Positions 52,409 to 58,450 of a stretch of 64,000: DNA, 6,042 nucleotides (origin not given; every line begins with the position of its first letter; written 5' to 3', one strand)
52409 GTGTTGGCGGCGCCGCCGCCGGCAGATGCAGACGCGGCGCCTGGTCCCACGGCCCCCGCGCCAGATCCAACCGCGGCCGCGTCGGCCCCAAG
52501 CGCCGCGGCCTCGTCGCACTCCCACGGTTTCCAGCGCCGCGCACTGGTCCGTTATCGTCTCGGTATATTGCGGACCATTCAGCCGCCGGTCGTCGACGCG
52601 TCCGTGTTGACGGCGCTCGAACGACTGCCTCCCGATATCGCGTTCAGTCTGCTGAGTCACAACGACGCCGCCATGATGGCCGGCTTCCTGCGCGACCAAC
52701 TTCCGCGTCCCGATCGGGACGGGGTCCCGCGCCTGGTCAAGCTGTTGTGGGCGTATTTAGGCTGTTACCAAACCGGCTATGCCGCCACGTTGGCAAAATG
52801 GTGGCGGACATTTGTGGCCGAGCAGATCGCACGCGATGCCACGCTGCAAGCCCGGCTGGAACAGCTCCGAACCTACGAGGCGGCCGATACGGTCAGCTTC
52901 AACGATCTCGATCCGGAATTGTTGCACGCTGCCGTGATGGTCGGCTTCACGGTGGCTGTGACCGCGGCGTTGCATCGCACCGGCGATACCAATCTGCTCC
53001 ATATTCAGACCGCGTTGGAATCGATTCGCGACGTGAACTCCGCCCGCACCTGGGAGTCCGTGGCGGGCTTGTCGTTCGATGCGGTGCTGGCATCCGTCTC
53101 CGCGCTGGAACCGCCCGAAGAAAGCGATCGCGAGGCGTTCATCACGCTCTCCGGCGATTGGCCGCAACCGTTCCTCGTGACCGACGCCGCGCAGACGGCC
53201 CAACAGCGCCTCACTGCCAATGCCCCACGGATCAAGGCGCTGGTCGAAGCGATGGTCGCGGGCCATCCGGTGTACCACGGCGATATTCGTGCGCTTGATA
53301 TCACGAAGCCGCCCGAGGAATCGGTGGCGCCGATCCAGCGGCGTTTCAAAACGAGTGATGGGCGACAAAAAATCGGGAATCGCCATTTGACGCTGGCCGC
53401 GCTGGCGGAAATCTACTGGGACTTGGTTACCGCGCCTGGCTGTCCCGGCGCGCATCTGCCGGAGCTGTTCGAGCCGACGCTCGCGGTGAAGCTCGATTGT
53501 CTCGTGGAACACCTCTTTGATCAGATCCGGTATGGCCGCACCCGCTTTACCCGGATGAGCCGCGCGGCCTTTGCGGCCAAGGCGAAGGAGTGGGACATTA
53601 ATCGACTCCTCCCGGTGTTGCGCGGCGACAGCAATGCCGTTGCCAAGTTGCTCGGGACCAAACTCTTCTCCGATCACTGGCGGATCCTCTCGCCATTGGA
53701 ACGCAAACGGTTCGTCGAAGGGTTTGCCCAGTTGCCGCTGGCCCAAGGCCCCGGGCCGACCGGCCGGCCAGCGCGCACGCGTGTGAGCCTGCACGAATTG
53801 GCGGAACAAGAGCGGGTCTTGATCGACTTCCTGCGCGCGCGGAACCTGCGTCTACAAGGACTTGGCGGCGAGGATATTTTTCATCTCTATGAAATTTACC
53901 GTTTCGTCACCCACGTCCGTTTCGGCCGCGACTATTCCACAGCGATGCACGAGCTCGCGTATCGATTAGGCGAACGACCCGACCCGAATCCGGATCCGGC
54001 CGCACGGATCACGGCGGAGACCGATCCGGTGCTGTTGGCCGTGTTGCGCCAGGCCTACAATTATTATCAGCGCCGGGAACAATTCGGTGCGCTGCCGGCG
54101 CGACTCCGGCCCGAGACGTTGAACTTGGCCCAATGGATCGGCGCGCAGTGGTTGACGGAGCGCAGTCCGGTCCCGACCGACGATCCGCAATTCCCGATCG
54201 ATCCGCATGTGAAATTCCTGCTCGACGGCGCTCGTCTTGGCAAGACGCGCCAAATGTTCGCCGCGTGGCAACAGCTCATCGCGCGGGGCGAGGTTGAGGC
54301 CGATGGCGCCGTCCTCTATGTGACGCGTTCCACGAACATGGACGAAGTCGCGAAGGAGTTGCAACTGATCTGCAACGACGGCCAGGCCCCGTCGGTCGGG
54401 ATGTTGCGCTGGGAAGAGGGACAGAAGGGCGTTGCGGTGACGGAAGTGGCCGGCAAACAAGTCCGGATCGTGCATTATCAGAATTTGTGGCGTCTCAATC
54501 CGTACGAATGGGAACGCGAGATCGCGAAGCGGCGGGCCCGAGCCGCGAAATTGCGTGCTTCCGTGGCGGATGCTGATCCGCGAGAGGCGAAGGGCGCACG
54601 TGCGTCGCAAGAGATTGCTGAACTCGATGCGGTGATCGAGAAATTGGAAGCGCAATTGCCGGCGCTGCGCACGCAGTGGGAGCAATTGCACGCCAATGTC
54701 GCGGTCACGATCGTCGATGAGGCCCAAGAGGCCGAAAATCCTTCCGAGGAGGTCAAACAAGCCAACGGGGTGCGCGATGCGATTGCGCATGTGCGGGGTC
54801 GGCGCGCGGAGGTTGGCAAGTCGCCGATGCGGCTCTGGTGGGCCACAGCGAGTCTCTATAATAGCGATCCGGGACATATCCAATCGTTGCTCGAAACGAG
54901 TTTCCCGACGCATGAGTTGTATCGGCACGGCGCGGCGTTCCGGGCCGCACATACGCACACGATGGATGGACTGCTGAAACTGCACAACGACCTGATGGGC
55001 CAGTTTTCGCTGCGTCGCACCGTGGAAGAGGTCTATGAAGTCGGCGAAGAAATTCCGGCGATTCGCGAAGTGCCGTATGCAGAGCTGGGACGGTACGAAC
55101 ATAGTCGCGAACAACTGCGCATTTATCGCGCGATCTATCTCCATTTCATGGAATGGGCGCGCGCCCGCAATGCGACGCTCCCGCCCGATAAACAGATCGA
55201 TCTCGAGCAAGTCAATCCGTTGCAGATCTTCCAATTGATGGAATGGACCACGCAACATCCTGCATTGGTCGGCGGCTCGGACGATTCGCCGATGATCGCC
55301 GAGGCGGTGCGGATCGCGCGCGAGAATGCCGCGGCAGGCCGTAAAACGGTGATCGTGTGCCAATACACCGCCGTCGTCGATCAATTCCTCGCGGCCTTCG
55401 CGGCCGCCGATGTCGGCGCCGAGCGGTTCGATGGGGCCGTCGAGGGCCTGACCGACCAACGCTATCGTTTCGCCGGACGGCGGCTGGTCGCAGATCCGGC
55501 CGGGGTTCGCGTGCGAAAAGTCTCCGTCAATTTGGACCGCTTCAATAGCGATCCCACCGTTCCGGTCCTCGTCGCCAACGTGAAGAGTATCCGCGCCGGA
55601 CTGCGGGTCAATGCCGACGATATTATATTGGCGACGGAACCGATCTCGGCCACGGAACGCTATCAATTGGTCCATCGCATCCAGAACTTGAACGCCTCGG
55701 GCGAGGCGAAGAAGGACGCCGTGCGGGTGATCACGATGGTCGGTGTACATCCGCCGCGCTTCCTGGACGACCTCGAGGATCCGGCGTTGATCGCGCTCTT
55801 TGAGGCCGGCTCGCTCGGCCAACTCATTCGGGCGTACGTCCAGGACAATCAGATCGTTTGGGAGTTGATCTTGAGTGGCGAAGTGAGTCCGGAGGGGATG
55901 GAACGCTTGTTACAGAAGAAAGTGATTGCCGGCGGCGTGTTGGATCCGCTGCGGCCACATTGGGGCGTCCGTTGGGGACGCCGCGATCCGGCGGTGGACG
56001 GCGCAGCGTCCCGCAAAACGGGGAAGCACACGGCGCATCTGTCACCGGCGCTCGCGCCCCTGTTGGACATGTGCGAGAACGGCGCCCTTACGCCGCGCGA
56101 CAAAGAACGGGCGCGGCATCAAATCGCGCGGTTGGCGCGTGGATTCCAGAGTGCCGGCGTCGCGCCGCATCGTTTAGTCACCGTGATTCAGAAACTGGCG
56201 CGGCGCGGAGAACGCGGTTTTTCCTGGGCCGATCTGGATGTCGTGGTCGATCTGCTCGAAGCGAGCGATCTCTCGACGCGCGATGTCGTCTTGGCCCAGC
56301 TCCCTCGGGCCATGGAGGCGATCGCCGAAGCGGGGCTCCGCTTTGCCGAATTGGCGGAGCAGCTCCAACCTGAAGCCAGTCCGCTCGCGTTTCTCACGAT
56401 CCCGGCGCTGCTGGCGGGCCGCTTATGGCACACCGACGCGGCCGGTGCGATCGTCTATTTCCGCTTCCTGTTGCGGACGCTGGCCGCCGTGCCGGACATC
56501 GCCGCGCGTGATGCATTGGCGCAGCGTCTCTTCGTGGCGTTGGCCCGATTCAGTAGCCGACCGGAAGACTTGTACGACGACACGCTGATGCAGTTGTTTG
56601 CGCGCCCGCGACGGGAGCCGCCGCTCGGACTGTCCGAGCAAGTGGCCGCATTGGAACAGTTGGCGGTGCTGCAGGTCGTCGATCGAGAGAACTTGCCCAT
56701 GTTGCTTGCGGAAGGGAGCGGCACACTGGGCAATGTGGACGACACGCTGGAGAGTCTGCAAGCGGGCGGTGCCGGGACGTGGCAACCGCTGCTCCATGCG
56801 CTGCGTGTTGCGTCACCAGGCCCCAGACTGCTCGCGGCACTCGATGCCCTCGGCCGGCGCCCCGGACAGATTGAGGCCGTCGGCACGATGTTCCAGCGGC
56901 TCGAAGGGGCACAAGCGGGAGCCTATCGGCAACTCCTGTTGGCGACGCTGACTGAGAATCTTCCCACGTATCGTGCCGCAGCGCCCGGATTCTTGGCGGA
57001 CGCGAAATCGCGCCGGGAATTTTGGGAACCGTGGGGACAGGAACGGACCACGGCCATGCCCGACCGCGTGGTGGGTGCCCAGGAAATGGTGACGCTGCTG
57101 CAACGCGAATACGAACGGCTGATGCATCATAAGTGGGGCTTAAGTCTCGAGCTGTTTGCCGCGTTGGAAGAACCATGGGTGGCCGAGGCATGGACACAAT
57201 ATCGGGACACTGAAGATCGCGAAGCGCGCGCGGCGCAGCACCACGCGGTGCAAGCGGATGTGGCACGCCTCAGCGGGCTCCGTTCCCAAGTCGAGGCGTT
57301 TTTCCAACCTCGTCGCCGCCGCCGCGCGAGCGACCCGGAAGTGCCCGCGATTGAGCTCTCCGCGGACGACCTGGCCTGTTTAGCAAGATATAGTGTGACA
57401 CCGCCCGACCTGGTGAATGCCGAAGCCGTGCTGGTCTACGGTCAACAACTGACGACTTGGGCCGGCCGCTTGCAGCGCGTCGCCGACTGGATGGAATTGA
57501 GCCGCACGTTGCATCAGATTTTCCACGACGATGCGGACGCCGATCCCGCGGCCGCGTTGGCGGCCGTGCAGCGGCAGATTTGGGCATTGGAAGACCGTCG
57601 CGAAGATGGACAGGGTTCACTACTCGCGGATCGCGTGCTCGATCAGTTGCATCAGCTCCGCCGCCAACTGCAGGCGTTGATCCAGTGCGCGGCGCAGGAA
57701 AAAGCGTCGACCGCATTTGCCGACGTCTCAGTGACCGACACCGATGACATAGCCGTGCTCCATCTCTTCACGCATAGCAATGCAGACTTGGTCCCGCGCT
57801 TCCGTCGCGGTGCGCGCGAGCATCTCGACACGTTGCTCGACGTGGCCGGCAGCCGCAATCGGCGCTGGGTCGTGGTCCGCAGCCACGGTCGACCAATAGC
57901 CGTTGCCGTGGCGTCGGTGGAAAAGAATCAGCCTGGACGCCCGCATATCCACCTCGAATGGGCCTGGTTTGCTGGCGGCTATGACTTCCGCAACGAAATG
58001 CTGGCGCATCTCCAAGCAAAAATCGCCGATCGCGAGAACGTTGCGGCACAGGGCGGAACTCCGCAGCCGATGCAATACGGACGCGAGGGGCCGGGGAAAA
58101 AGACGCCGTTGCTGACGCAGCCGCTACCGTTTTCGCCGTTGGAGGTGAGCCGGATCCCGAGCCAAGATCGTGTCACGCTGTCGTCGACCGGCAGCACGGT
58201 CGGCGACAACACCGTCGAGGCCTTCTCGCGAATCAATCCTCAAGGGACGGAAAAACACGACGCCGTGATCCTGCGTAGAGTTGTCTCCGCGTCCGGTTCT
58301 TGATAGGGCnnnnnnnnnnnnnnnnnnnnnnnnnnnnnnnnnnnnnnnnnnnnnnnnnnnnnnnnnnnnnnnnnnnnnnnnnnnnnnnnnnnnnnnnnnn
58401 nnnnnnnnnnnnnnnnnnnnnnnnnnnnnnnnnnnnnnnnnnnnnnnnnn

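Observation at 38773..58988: Cluster of three paralogous modular giant genes (902, 1695, 3114 aa) with an AAA+ ATPase and a small secreted protein: a candidate undescribed system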

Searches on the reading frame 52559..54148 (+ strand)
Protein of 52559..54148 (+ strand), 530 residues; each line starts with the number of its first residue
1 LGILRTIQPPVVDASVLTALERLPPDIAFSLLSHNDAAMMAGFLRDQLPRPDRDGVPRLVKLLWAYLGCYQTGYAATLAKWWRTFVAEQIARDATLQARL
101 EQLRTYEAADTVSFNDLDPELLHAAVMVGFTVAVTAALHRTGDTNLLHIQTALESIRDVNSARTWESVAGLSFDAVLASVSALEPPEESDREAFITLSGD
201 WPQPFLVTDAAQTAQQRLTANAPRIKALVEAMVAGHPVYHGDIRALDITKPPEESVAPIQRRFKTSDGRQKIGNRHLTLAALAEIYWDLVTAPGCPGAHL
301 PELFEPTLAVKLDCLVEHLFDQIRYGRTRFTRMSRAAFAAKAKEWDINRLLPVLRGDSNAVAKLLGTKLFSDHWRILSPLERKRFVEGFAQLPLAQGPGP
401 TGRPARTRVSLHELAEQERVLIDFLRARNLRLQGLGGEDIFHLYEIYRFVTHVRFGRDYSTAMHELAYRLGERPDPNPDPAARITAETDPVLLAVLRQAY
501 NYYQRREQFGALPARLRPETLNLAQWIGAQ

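Call 61: search_protein_families(library=pfam, proteins=[window:52559-54148:+], max_evalue=10)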
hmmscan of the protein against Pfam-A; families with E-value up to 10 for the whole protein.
window:52559-54148:+ (530 aa): 0 families

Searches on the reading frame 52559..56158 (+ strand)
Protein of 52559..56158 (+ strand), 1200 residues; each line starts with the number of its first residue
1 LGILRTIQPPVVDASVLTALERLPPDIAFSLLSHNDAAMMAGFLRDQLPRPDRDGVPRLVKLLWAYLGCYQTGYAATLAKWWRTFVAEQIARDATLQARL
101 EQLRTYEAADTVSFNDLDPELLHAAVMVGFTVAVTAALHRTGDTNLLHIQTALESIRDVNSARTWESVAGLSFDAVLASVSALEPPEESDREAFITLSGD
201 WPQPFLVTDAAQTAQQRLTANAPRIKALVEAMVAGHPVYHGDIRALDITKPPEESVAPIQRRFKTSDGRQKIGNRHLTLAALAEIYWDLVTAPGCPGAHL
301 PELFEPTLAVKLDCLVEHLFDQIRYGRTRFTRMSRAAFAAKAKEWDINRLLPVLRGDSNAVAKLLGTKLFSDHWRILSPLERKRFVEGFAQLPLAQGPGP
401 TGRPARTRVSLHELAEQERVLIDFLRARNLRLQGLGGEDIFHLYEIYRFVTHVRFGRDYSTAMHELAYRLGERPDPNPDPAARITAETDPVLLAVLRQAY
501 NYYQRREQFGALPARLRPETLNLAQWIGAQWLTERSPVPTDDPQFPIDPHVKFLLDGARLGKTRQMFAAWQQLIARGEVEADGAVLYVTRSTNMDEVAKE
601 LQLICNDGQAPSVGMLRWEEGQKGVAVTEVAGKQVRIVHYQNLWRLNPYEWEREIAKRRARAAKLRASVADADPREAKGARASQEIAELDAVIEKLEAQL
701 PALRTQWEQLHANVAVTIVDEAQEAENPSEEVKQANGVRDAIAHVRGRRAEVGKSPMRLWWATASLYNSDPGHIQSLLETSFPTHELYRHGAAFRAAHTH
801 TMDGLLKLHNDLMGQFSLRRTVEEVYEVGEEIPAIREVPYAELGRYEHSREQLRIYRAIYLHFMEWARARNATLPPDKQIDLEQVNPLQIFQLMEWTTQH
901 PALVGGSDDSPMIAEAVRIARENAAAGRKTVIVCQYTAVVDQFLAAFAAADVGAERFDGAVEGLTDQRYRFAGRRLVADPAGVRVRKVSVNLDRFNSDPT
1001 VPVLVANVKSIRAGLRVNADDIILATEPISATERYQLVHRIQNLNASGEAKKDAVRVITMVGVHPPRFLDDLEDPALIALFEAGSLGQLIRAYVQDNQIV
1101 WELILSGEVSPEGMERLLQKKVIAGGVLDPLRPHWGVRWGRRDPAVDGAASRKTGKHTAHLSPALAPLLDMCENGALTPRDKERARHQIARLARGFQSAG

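Call 54: find_related_loci(query=A3, collection=genome_contigs, flank=10000)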
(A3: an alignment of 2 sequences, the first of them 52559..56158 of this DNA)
Query A3 (1200 aa) in genome_contigs; peptide patterns used: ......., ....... (x = any residue, [..] = any of these).
88 stretches matched a pattern, but none encodes a relative of the query by tblastn (E <= 1e-3).

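Call 57: find_related_loci(query=A3, collection=metagenome_contigs, flank=10000)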
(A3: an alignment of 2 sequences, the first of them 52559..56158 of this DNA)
Query A3 (1200 aa) in metagenome_contigs; peptide patterns used: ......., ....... (x = any residue, [..] = any of these).
600 stretches matched a pattern, but none encodes a relative of the query by tblastn (E <= 1e-3).

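Call 71: predict_structure(alignment_id=A3)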
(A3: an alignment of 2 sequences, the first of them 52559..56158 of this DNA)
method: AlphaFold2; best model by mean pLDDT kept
length: 1200 residues; sequences in the alignment: 2
mean_pLDDT: 36.5   pTM: 0.25
mean pLDDT of the five models: 36.5, 35.0, 34.5, 31.3, 31.2
residues with pLDDT >= 90: 0; 70-90: 22; 50-70: 33; < 50: 1145
segments of 3 or more residues with pLDDT < 50: 1-595, 601-650, 705-947, 950-1200
pLDDT, mean of each block of 10 residues (from residue 1): 30 38 36 37 40 37 37 35 40 41 37 37 40 37 36 39 34 37 33 25 32 37 39 35 38 39 35 31 34 31 32 33 27 30 34 34 35 34 38 33 34 38 37 35 43 40 43 36 35 39 35 31 30 29 32 37 42 39 40 48 43 42 44 46 45 56 68 56 77 74 51 29 32 33 31 29 27 32 31 30 31 28 34 35 34 39 40 37 38 33 32 44 42 35 48 36 30 32 27 29 26 27 30 36 36 29 26 31 31 31 34 36 33 32 29 30 36 38 41 35
secondary structure, 60 per line:
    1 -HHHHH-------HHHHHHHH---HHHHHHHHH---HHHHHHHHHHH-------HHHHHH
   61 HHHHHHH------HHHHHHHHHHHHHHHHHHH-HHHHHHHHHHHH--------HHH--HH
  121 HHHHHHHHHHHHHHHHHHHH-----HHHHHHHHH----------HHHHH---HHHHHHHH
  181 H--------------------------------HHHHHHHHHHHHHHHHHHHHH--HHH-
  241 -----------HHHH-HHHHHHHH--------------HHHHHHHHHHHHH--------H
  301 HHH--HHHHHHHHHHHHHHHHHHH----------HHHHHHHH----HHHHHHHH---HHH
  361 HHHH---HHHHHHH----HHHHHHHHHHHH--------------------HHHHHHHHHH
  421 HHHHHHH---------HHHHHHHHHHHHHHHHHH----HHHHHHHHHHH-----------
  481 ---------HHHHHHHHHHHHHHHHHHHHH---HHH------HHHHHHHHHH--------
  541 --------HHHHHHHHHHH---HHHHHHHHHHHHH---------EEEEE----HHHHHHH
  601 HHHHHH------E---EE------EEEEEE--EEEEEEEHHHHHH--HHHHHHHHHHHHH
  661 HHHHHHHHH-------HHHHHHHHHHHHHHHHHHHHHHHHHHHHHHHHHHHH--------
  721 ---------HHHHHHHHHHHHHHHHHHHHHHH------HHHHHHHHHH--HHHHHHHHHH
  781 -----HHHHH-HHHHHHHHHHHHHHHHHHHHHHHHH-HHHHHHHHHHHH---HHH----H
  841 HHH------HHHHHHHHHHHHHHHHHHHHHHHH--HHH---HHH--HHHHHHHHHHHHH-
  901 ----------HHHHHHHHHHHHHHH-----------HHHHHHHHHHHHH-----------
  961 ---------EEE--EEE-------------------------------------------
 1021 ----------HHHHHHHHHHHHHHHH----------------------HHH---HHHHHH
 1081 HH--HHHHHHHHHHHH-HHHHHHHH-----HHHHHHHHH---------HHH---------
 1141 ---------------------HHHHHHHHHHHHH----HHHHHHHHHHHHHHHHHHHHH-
elements in order (helices of 4 or more, strands of 3 or more residues): H2-6 H14-21 H25-33 H37-47 H55-67 H74-92 H94-105 H119-140 H146-154 H165-169 H173-181 H214-234 H252-255 H257-264 H279-291 H300-303 H306-324 H335-342 H347-354 H358-364 H368-374 H379-390 H411-427 H437-454 H459-469 H490-510 H523-532 H549-559 H563-575 E585-589 H594-606 E625-630 E633-639 H640-645 H648-669 H677-712 H730-752 H759-768 H771-780 H786-790 H792-816 H818-829 H840-843 H850-873 H887-899 H911-925 H937-949 E970-972 E975-977 H1031-1046 H1075-1082 H1085-1096 H1098-1105 H1111-1119 H1162-1174 H1179-1199
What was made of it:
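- On Swi2/Snf2 ATPase family (giant C, aa 1753-2241): The AF2 model of C residues 1201-2400, built from a 2-sequence alignment, has pLDDT 36 and is unusable (call 71).
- The C core model failed (pLDDT 36, call 71), so the SNF2 fold is not confirmed structurally.
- Tried and rejected: The model failed, with pLDDT 36 (call 71).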

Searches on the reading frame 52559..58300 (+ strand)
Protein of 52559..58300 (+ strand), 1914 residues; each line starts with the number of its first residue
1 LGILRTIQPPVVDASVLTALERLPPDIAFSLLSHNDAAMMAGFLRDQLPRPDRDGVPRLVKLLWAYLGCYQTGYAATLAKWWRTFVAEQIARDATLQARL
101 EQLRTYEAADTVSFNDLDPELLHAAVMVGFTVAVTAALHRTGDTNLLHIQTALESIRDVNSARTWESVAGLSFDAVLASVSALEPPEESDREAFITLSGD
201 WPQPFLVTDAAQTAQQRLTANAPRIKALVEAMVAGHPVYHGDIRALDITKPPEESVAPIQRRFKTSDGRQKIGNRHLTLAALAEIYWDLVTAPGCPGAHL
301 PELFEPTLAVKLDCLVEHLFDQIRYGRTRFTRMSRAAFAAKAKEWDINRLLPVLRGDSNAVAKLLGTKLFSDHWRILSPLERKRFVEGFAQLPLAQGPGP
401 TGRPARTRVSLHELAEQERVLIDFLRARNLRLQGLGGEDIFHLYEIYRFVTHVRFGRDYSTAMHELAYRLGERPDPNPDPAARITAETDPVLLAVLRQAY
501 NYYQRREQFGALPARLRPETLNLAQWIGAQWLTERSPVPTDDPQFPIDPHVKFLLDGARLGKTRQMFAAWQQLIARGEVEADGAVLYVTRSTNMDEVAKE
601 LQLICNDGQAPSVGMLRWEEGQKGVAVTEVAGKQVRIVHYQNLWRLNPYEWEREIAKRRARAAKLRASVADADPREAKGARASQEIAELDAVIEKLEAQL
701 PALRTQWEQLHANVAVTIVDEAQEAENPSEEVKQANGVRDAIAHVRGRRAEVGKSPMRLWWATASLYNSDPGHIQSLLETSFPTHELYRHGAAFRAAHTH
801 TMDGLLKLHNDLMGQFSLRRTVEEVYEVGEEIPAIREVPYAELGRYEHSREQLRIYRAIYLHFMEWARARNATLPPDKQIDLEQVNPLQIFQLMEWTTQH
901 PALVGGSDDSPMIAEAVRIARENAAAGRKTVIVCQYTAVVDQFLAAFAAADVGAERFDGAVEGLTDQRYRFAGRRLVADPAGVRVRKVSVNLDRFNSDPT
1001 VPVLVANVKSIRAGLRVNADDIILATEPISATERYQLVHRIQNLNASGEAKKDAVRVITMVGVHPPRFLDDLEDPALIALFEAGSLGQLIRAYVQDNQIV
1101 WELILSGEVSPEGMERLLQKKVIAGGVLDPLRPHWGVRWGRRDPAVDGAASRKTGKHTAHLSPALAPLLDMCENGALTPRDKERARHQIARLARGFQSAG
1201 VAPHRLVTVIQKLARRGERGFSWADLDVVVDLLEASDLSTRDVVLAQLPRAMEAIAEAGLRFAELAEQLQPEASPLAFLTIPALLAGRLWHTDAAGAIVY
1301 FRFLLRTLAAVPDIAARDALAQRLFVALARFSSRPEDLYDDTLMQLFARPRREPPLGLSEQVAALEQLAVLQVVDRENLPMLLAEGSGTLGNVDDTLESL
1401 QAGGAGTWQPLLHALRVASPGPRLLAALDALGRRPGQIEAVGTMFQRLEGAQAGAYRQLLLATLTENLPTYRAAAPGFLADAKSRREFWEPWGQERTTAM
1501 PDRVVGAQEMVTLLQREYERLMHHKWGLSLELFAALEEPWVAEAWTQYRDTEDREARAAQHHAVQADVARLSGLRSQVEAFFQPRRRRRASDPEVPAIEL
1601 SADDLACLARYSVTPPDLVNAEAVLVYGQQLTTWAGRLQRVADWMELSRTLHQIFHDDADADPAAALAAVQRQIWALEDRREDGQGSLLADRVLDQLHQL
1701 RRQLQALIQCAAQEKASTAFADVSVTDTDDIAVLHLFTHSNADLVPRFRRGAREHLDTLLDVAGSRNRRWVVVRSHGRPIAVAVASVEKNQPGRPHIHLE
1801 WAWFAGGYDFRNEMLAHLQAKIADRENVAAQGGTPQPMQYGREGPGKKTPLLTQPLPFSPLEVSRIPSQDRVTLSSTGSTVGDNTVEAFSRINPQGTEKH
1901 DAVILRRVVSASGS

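Call 59: find_homologous_proteins(query=A6, max_evalue=0.01)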
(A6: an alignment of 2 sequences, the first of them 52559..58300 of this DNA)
Query A6 (2 sequences) (1914 aa, profile of the alignment): 2 proteins with E <= 0.01 among 8000 candidates.
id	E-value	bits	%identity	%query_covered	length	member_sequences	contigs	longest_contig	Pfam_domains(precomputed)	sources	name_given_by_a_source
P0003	0.0e+0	4274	72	100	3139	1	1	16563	-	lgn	-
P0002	0.0e+0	4225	100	100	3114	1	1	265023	-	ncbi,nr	ncbi:MAG: hypothetical protein HY696_02475 [Deltaproteobacteria bacterium]|nr:hypothetical protein [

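Call 102: find_related_loci(query=A6, collection=viral_contigs, flank=5000)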
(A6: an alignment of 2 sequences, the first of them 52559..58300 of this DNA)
Query A6 (1914 aa) in viral_contigs; peptide patterns used: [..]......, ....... (x = any residue, [..] = any of these).
62 stretches matched a pattern, but none encodes a relative of the query by tblastn (E <= 1e-3).
